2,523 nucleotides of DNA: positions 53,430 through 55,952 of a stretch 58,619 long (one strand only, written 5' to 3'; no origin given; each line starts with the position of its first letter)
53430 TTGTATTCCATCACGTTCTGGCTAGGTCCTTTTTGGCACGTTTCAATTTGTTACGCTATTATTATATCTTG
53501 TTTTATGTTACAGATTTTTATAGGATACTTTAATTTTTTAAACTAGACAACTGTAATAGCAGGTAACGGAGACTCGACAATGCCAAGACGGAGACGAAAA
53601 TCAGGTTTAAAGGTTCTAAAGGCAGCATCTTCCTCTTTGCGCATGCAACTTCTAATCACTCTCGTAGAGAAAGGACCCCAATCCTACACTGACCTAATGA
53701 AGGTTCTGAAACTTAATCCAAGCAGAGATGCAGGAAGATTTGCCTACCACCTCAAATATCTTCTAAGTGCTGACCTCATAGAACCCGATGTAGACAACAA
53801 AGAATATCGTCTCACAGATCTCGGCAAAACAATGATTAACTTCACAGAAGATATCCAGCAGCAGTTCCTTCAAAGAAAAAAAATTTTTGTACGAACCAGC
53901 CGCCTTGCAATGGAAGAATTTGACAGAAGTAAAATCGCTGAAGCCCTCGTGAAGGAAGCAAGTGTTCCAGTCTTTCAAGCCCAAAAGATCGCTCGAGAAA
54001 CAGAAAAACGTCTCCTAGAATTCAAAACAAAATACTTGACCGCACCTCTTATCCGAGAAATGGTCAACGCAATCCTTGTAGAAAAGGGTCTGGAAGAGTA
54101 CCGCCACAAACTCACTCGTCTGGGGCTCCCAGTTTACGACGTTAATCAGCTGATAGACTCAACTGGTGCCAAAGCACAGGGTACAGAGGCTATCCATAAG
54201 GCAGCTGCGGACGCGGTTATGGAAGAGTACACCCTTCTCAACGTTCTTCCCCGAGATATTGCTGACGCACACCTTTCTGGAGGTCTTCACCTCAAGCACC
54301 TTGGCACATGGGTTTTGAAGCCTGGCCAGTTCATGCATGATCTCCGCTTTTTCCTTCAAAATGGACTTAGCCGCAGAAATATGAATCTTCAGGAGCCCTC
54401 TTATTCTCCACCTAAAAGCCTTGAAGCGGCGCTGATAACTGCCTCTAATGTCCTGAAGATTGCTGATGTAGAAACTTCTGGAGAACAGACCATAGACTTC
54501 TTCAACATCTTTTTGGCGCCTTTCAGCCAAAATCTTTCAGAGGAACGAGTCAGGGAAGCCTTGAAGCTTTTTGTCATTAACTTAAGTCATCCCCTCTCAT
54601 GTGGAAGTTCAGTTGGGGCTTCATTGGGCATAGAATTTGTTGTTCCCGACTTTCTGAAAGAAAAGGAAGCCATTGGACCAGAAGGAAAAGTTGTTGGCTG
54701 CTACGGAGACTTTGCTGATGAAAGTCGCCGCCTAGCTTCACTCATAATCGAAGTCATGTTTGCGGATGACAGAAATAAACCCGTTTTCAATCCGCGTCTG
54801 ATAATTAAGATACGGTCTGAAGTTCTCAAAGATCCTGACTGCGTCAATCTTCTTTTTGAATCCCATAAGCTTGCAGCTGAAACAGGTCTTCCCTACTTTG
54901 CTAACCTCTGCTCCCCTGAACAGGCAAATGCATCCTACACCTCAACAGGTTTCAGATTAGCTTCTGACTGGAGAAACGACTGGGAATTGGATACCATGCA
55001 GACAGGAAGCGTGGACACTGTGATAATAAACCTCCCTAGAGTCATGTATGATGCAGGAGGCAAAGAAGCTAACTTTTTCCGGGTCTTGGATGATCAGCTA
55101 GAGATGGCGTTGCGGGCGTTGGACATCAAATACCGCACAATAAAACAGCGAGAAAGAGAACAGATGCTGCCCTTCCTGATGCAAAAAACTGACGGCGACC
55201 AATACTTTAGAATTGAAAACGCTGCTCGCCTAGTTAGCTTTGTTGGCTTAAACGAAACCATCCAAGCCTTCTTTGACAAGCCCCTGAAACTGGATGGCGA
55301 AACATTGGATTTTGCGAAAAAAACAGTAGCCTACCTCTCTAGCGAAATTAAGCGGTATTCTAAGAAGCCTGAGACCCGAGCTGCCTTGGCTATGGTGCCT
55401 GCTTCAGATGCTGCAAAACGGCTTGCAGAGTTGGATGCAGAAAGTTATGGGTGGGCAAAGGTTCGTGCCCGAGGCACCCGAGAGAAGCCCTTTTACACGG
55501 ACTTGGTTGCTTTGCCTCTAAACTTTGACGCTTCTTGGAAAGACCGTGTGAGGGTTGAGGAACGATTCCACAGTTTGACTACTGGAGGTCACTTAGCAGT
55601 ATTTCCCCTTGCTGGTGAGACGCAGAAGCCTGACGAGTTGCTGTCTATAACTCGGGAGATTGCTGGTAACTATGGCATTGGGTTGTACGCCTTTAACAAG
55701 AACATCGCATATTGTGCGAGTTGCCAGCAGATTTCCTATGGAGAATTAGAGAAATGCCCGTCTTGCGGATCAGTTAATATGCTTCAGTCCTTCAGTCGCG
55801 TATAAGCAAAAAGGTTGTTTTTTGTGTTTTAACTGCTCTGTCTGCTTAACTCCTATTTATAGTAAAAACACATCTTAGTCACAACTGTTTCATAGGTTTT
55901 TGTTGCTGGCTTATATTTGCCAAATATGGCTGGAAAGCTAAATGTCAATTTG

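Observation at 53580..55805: wHTH + ATP-cone + catalytically dead NrdD: candidate RNR-derived nucleotide-sensing regulator upstream of nrdH-nrdD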

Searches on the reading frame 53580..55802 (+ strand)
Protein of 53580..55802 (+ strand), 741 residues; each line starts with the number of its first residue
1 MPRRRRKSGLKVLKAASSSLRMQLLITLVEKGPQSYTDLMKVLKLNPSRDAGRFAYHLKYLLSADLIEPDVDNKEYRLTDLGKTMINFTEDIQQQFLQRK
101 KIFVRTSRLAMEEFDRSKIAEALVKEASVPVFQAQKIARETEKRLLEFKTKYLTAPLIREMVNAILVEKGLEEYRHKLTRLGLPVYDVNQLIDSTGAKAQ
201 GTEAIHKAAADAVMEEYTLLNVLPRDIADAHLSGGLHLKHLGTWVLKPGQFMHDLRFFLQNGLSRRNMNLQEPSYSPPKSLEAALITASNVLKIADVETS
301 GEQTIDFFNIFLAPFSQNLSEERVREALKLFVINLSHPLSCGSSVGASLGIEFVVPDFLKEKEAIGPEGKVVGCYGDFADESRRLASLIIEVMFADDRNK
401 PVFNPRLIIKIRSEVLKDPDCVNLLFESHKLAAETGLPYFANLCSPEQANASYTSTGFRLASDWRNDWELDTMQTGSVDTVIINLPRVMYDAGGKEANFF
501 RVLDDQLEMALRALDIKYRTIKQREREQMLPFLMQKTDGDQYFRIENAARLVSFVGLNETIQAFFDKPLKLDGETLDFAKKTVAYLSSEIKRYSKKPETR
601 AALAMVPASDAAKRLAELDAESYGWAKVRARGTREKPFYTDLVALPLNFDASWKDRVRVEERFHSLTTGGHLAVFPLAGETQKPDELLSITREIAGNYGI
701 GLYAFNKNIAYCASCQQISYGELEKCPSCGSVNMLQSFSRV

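Call 3: search_protein_families(library=pfam, proteins=[window:53580-55802:+], max_evalue=0.01)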
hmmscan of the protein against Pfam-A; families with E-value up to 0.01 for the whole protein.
window:53580-55802:+ (741 aa): 4 families
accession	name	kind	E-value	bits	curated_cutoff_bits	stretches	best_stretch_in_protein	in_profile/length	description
PF13597.11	NRDD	-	7.6e-81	272.9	26.2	1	202-741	9-539/562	Anaerobic ribonucleoside-triphosphate reductase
PF03477.21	ATP-cone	-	7.6e-06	26.8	25.8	1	104-174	3-75/88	ATP cone domain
PF24038.1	DUF7347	-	2.2e-05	25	27.6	1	13-87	5-75/77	Domain of unknown function (DUF7347)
PF14947.12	HTH_45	-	0.0085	16.5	25.5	0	28-93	14-73/77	Winged helix-turn-helix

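Call 5: find_homologous_proteins(query=window:53580-55802:+, max_evalue=1e-10)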
Query window:53580-55802:+ (741 aa): 2444 proteins with E <= 1e-10 among 8000 candidates; the best 120 are listed.
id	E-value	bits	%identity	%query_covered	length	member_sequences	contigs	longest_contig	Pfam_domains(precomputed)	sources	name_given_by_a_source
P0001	0.0e+0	1663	100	100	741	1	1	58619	PF03477.22,PF13597.12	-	-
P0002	0.0e+0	1616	97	100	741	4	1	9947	PF03477.22,PF13597.12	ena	-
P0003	0.0e+0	1615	97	100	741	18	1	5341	PF03477.22,PF13597.12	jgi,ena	jgi:ribonucleoside-triphosphate reductase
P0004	0.0e+0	1572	94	100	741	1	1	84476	PF03477.22,PF24038.2,PF13597.12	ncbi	-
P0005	0.0e+0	1549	92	100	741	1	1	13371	PF03477.22,PF24038.2,PF13597.12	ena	-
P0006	0.0e+0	1531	92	100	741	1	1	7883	PF03477.22,PF13597.12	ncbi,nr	ncbi:MAG: hypothetical protein CW716_06230 [Candidatus Bathyarchaeum sp.]|nr:MAG: hypothetical prote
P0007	0.0e+0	1520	90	100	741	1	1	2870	PF03477.22,PF24038.2,PF13597.12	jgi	jgi:ribonucleoside-triphosphate reductase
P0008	0.0e+0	1514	90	100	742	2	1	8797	PF03477.22,PF24038.2,PF13597.12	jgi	jgi:anaerobic ribonucleoside-triphosphate reductase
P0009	0.0e+0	1513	90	100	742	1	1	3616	PF03477.22,PF24038.2,PF13597.12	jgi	jgi:anaerobic ribonucleoside-triphosphate reductase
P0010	0.0e+0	1497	89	100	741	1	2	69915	PF03477.22,PF24038.2,PF13597.12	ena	-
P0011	0.0e+0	1496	89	100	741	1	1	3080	PF03477.22,PF24038.2,PF13597.12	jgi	jgi:ribonucleoside-triphosphate reductase (formate)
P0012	0.0e+0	1487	88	100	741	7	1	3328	PF03477.22,PF24038.2,PF13597.12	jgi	-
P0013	0.0e+0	1477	87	100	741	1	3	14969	PF03477.22,PF24038.2,PF13597.12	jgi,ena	-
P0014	0.0e+0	1476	88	100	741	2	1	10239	PF03477.22,PF24038.2,PF13597.12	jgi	jgi:anaerobic ribonucleoside-triphosphate reductase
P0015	0.0e+0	1467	87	100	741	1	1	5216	PF03477.22,PF24038.2,PF13597.12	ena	-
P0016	0.0e+0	1467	89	97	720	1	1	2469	PF03477.22,PF13597.12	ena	-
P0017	0.0e+0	1466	87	100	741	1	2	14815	PF03477.22,PF24038.2,PF13597.12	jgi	-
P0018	0.0e+0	1461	87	100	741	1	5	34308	PF03477.22,PF24038.2,PF13597.12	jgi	jgi:anaerobic ribonucleoside-triphosphate reductase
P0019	0.0e+0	1460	86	100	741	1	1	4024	PF03477.22,PF13597.12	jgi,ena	-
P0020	0.0e+0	1459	86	100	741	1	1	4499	PF03477.22,PF24038.2,PF13597.12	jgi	-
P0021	0.0e+0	1452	89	97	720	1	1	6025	PF03477.22,PF13597.12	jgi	-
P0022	0.0e+0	1451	86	100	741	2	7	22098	PF03477.22,PF24038.2,PF13597.12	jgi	-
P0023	0.0e+0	1451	86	100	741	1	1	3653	PF03477.22,PF24038.2,PF13597.12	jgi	-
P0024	0.0e+0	1448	86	100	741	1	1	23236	PF03477.22,PF24038.2,PF13597.12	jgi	jgi:ribonucleoside-triphosphate reductase (formate)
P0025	0.0e+0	1448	86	100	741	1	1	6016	PF03477.22,PF24038.2,PF13597.12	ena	-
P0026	0.0e+0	1448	85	100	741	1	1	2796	PF03477.22,PF24038.2,PF13597.12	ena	-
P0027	0.0e+0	1447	86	100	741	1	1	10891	PF03477.22,PF24038.2,PF13597.12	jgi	jgi:anaerobic ribonucleoside-triphosphate reductase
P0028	0.0e+0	1446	85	100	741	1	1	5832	PF03477.22,PF13597.12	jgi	jgi:anaerobic ribonucleoside-triphosphate reductase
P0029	0.0e+0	1445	85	100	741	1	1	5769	PF03477.22,PF13597.12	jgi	jgi:anaerobic ribonucleoside-triphosphate reductase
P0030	0.0e+0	1445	86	100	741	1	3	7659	PF03477.22,PF24038.2,PF13597.12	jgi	jgi:anaerobic ribonucleoside-triphosphate reductase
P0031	0.0e+0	1444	86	100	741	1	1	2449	PF03477.22,PF24038.2,PF13597.12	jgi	jgi:anaerobic ribonucleoside-triphosphate reductase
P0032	0.0e+0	1443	85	100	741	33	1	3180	PF03477.22,PF13597.12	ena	-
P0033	0.0e+0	1442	85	100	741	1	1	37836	PF03477.22,PF24038.2,PF13597.12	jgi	jgi:anaerobic ribonucleoside-triphosphate reductase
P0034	0.0e+0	1439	85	100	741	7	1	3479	PF03477.22,PF24038.2,PF13597.12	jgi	jgi:anaerobic ribonucleoside-triphosphate reductase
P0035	0.0e+0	1438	85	100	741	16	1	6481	PF03477.22,PF24038.2,PF13597.12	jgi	jgi:anaerobic ribonucleoside-triphosphate reductase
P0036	0.0e+0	1438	85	100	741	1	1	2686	PF03477.22,PF24038.2,PF13597.12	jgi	-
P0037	0.0e+0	1431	84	100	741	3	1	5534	PF03477.22,PF13597.12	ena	-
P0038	0.0e+0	1425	84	100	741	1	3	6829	PF03477.22,PF13597.12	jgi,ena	-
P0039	0.0e+0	1423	85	100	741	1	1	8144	PF03477.22,PF13597.12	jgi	jgi:anaerobic ribonucleoside-triphosphate reductase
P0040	0.0e+0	1423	84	100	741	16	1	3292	PF03477.22,PF13597.12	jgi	-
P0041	0.0e+0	1422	84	100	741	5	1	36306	PF03477.22,PF24038.2,PF13597.12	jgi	-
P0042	0.0e+0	1419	84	100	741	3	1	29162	PF03477.22,PF13597.12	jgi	jgi:anaerobic ribonucleoside-triphosphate reductase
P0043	0.0e+0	1418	84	100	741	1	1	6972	PF03477.22,PF24038.2,PF13597.12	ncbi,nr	ncbi:MAG: hypothetical protein NWF06_10295 [Candidatus Bathyarchaeota archaeon]|nr:hypothetical prot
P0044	0.0e+0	1414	84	100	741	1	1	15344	PF03477.22,PF13597.12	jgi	-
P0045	0.0e+0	1410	86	97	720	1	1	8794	PF03477.22,PF13597.12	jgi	jgi:anaerobic ribonucleoside-triphosphate reductase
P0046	0.0e+0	1410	83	100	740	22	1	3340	PF03477.22,PF24038.2,PF13597.12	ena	-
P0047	0.0e+0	1406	83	100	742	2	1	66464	PF03477.22,PF24038.2,PF13597.12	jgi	jgi:anaerobic ribonucleoside-triphosphate reductase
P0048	0.0e+0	1406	83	100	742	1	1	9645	PF03477.22,PF24038.2,PF13597.12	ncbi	-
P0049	0.0e+0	1405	86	97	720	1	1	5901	PF03477.22,PF13597.12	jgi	jgi:anaerobic ribonucleoside-triphosphate reductase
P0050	0.0e+0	1404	83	100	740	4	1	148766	PF03477.22,PF24038.2,PF13597.12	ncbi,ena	-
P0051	0.0e+0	1404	83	100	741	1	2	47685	PF03477.22,PF24038.2,PF13597.12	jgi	jgi:anaerobic ribonucleoside-triphosphate reductase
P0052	0.0e+0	1403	83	100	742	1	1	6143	PF03477.22,PF24038.2,PF13597.12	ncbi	-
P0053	0.0e+0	1402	82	100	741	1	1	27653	PF03477.22,PF24038.2,PF13597.12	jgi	jgi:anaerobic ribonucleoside-triphosphate reductase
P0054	0.0e+0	1402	82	100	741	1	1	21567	PF03477.22,PF24038.2,PF13597.12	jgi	jgi:anaerobic ribonucleoside-triphosphate reductase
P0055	0.0e+0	1402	82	100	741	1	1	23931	PF03477.22,PF24038.2,PF13597.12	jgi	jgi:anaerobic ribonucleoside-triphosphate reductase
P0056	0.0e+0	1398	82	100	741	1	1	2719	PF03477.22,PF24038.2,PF13597.12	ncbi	-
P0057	0.0e+0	1398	85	97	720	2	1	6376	PF03477.22,PF13597.12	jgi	jgi:ribonucleoside-triphosphate reductase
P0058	0.0e+0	1398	82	100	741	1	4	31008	PF03477.22,PF24038.2,PF13597.12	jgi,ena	-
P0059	0.0e+0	1381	82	100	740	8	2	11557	PF03477.22,PF24038.2,PF13597.12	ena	-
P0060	0.0e+0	1378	81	100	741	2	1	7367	PF03477.22,PF13597.12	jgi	-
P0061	0.0e+0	1377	83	97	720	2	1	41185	PF03477.22,PF13597.12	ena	-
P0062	0.0e+0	1377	81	100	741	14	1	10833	PF03477.22,PF13597.12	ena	-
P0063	0.0e+0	1376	81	100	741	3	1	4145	PF03477.22,PF24038.2,PF13597.12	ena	-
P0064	0.0e+0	1376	83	100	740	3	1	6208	PF03477.22,PF24038.2,PF13597.12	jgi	-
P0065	0.0e+0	1373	81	100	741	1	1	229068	PF03477.22,PF13597.12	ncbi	-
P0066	0.0e+0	1369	81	100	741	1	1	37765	PF03477.22,PF13597.12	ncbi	-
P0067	0.0e+0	1368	81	100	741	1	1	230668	PF03477.22,PF24038.2,PF13597.12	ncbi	-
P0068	0.0e+0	1368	81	100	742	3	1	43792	PF03477.22,PF24038.2,PF13597.12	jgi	jgi:anaerobic ribonucleoside-triphosphate reductase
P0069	0.0e+0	1364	80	100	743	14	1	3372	PF03477.22,PF24038.2,PF13597.12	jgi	jgi:anaerobic ribonucleoside-triphosphate reductase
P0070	0.0e+0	1360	81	100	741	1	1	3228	PF03477.22,PF13597.12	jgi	jgi:anaerobic ribonucleoside-triphosphate reductase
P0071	0.0e+0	1360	84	97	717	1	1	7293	PF03477.22,PF24038.2,PF13597.12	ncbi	ncbi:MAG: hypothetical protein CW691_11760, partial [Candidatus Bathyarchaeum sp.]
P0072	0.0e+0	1358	84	95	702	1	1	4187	PF03477.22,PF13597.12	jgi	jgi:ribonucleoside-triphosphate reductase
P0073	0.0e+0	1358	80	100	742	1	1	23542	PF03477.22,PF24038.2,PF13597.12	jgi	jgi:ribonucleoside-triphosphate reductase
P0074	0.0e+0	1354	80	100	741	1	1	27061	PF03477.22,PF24038.2,PF13597.12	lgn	-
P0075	0.0e+0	1343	82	97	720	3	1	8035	PF03477.22,PF13597.12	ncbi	-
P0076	0.0e+0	1342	78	100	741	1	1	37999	PF03477.22,PF24038.2,PF13597.12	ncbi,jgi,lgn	ncbi:MAG: anaerobic ribonucleoside-triphosphate reductase [Candidatus Bathyarchaeia archaeon]|jgi:ri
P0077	0.0e+0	1341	79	100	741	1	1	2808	PF03477.22,PF13597.12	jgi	jgi:anaerobic ribonucleoside-triphosphate reductase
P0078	0.0e+0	1337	79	100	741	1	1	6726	PF03477.22,PF13597.12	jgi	jgi:anaerobic ribonucleoside-triphosphate reductase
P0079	0.0e+0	1334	79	100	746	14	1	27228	PF03477.22,PF24038.2,PF13597.12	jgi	-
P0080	0.0e+0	1333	79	100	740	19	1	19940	PF03477.22,PF24038.2,PF13597.12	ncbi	ncbi:MAG: anaerobic ribonucleoside-triphosphate reductase [archaeon]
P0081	0.0e+0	1332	79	100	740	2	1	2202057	PF03477.22,PF24038.2,PF13597.12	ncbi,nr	ncbi:MAG: hypothetical protein IAX21_04825 [Candidatus Bathyarchaeota archaeon]|nr:MAG: hypothetical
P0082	0.0e+0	1331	79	100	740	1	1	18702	PF03477.22,PF13597.12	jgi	jgi:anaerobic ribonucleoside-triphosphate reductase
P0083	0.0e+0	1329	78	100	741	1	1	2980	PF13597.12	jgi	jgi:anaerobic ribonucleoside-triphosphate reductase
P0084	0.0e+0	1328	78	100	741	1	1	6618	PF03477.22,PF13597.12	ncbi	-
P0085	0.0e+0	1327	81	97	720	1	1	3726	PF03477.22,PF13597.12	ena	-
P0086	0.0e+0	1326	81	97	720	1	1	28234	PF03477.22,PF13597.12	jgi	jgi:ribonucleoside-triphosphate reductase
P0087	0.0e+0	1324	81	97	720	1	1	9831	PF03477.22,PF13597.12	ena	-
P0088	0.0e+0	1323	81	97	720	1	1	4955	PF03477.22,PF13597.12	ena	-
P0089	0.0e+0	1322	80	97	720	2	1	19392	PF03477.22,PF13597.12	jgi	jgi:ribonucleoside-triphosphate reductase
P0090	0.0e+0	1321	77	100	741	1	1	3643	PF03477.22,PF13597.12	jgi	jgi:anaerobic ribonucleoside-triphosphate reductase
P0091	0.0e+0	1321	81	97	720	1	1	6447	PF03477.22,PF13597.12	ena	-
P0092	0.0e+0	1319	78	100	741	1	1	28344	PF03477.22,PF13597.12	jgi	jgi:anaerobic ribonucleoside-triphosphate reductase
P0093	0.0e+0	1318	80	97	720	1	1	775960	PF03477.22,PF13597.12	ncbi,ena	-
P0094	0.0e+0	1318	81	97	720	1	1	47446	PF03477.22,PF13597.12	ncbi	-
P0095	0.0e+0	1317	77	100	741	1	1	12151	PF03477.22,PF13597.12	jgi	jgi:anaerobic ribonucleoside-triphosphate reductase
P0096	0.0e+0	1316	78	100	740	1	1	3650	PF03477.22,PF13597.12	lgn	-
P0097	0.0e+0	1315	80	97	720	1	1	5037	PF03477.22,PF13597.12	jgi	jgi:ribonucleoside-triphosphate reductase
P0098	0.0e+0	1314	77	100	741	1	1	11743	PF03477.22,PF13597.12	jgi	jgi:anaerobic ribonucleoside-triphosphate reductase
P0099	0.0e+0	1313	78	97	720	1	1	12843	PF03477.22,PF13597.12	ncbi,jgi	jgi:ribonucleoside-triphosphate reductase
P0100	0.0e+0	1301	76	100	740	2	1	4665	PF03477.22,PF13597.12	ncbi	-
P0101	0.0e+0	1294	81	95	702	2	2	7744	PF03477.22,PF13597.12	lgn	-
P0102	0.0e+0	1293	76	100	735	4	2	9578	PF03477.22,PF13597.12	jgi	jgi:anaerobic ribonucleoside-triphosphate reductase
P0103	0.0e+0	1290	86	89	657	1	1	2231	PF03477.22,PF13597.12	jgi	-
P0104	0.0e+0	1286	76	99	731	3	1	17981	PF03477.22,PF13597.12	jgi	jgi:anaerobic ribonucleoside-triphosphate reductase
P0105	0.0e+0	1285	76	100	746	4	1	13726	PF03477.22,PF24038.2,PF13597.12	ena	-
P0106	0.0e+0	1284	76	100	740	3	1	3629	PF03477.22,PF13597.12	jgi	-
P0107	0.0e+0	1282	77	97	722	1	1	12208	PF03477.22,PF13597.12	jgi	jgi:anaerobic ribonucleoside-triphosphate reductase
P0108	0.0e+0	1248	74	100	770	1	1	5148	PF03477.22,PF24038.2,PF13597.12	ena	-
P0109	0.0e+0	1248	74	100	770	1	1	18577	PF03477.22,PF24038.2,PF13597.12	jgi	-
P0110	0.0e+0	1241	74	100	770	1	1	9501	PF03477.22,PF24038.2,PF13597.12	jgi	-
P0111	0.0e+0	1228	73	100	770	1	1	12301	PF03477.22,PF24038.2,PF13597.12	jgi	jgi:anaerobic ribonucleoside-triphosphate reductase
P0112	0.0e+0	1226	73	100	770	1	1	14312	PF03477.22,PF24038.2,PF13597.12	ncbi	-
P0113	0.0e+0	1218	73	100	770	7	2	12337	PF03477.22,PF24038.2,PF13597.12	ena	-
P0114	0.0e+0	1217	72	100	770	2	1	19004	PF03477.22,PF24038.2,PF13597.12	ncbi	-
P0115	0.0e+0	1215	72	100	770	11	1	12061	PF24038.2,PF13597.12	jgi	jgi:anaerobic ribonucleoside-triphosphate reductase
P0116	0.0e+0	1214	73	100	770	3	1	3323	PF24038.2,PF13597.12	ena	-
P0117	0.0e+0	1209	72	100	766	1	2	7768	PF03477.22,PF24038.2,PF13597.12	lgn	-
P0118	0.0e+0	1208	71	100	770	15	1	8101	PF03477.22,PF24038.2,PF13597.12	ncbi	-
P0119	0.0e+0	1203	72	100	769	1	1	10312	PF03477.22,PF24038.2,PF13597.12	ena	-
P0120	0.0e+0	1197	72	100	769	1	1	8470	PF03477.22,PF24038.2,PF13597.12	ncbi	-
